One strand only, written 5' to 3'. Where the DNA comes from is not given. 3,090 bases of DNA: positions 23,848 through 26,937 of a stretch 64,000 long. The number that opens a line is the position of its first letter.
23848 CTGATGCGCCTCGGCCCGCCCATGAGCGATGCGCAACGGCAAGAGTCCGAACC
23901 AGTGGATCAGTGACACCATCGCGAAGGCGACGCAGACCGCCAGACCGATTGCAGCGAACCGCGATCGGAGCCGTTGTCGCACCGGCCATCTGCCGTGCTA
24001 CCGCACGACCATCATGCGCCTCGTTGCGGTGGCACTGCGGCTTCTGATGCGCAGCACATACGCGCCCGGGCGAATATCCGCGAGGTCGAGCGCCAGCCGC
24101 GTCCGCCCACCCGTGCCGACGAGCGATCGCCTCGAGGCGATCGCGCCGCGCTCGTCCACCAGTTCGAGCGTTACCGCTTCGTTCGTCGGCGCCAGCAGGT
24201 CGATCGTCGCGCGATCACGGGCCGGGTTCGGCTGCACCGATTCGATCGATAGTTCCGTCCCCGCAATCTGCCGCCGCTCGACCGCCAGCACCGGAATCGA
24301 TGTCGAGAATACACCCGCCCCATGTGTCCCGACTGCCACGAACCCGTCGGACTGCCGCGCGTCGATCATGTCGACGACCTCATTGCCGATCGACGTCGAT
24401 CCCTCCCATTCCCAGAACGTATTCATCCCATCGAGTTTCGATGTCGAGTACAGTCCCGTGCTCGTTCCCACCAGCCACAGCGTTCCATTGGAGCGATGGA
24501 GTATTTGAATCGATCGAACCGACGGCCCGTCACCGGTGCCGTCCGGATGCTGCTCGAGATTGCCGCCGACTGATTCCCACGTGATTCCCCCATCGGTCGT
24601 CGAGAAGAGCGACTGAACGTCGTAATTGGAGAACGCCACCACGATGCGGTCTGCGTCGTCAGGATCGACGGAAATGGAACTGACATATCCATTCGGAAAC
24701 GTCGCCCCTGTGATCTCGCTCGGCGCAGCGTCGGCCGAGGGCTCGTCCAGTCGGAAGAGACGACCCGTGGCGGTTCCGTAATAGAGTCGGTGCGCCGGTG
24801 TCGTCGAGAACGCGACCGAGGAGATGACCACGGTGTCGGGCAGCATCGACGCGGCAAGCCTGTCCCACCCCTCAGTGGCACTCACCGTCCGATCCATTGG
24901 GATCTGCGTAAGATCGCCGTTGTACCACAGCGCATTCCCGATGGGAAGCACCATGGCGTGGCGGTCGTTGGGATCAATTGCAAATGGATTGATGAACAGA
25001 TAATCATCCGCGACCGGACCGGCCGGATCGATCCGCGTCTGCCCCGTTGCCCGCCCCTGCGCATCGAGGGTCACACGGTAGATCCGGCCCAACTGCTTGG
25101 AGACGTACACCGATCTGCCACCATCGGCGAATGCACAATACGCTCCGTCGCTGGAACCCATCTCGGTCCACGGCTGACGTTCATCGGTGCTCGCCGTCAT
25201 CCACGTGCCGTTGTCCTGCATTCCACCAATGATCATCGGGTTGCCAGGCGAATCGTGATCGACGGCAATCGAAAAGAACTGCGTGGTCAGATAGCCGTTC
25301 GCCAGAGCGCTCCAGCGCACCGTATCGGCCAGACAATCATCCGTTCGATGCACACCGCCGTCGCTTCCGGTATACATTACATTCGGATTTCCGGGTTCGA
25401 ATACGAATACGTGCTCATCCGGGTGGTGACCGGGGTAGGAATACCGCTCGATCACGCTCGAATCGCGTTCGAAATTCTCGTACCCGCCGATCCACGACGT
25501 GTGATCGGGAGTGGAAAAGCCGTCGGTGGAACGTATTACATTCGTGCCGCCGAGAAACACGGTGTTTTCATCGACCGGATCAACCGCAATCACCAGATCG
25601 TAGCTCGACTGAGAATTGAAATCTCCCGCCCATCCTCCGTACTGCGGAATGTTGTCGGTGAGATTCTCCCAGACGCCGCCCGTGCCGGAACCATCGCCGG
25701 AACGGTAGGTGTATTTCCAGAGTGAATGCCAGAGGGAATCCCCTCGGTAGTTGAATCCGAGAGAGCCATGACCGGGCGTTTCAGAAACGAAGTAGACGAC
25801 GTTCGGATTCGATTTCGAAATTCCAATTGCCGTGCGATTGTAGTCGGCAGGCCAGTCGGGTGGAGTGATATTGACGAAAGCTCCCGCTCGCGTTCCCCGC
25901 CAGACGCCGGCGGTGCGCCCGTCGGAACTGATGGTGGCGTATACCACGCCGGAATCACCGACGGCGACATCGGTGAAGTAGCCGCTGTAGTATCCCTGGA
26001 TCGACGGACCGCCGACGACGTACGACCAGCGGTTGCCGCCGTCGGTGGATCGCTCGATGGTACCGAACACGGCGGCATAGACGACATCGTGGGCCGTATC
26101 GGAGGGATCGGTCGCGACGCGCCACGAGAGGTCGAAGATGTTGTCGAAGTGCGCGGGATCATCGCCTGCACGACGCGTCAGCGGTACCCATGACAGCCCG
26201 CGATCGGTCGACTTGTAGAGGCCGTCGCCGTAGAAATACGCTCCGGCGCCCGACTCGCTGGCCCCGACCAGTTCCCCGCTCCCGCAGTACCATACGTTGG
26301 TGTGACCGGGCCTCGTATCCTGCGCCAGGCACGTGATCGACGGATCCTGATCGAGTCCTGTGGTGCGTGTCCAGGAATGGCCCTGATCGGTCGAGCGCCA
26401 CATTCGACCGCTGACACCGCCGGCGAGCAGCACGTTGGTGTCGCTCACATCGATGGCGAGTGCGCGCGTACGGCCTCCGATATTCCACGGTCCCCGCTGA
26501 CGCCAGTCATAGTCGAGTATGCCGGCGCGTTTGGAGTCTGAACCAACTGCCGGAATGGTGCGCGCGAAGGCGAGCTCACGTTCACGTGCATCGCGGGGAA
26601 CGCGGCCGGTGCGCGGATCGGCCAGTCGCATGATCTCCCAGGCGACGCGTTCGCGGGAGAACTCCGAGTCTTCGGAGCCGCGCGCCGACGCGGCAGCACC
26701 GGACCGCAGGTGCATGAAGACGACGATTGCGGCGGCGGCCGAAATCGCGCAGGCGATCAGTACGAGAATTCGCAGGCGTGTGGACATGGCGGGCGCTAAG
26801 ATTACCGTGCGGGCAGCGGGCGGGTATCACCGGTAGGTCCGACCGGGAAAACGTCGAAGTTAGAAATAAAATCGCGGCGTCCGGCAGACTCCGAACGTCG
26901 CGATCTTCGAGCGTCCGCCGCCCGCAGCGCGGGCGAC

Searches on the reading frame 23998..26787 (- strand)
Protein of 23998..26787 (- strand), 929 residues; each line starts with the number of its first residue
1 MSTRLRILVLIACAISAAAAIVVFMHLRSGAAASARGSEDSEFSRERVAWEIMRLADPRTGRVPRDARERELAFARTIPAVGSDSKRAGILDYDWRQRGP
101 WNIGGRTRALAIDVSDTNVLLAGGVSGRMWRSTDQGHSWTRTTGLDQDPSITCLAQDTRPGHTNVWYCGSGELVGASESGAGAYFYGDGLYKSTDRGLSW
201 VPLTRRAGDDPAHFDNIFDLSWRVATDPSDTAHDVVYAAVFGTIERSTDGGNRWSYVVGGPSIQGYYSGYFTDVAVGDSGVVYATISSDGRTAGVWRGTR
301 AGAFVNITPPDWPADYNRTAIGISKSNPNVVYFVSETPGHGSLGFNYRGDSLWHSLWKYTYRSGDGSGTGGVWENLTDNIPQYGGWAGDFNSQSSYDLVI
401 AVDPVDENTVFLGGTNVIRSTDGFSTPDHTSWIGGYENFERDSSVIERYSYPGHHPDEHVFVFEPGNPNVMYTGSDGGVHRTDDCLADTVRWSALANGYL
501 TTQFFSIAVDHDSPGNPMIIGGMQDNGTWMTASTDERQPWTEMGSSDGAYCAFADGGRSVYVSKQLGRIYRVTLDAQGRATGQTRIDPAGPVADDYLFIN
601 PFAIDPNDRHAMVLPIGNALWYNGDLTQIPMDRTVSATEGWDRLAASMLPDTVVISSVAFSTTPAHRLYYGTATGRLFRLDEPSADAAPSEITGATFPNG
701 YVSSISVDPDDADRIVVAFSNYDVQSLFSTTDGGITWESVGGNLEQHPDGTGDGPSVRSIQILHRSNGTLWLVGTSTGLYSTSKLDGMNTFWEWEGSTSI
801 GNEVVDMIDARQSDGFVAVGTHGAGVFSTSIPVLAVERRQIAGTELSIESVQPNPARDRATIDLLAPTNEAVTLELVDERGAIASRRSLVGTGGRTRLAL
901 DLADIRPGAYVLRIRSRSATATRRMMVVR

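Call 18: search_protein_families(library=pfam, proteins=[window:23998-26787:-], max_evalue=0.001)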
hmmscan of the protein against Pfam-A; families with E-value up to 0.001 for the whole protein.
window:23998-26787:- (929 aa): 2 families
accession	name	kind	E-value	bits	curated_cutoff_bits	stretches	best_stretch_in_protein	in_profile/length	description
PF18962.6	Por_Secre_tail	-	1.6e-05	25.5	27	1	853-927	3-75/75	Secretion system C-terminal sorting domain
PF15902.12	Sortilin-Vps10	-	0.00015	21.1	33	0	120-206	38-115/446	Sortilin, neurotensin receptor 3,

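Call 19: search_protein_families(library=ncbifam, proteins=[window:23998-26787:-], max_evalue=0.1)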
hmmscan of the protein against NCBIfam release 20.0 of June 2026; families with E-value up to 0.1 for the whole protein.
window:23998-26787:- (929 aa): 3 families
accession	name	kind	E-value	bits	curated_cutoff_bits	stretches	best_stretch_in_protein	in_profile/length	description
NF045728.1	glycosyl_F510_1955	equivalog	1.6e-11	44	175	1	94-148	126-219/246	F510_1955 family glycosylhydrolase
TIGR04183.1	Por_Secre_tail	domain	1.8e-05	24.6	23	1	853-927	3-71/72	T9SS type A sorting domain-containing protein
NF038113.1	T9SSA_dep_M36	equivalog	0.02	13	885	1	848-927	792-868/869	T9SS-dependent M36 family metallopeptidase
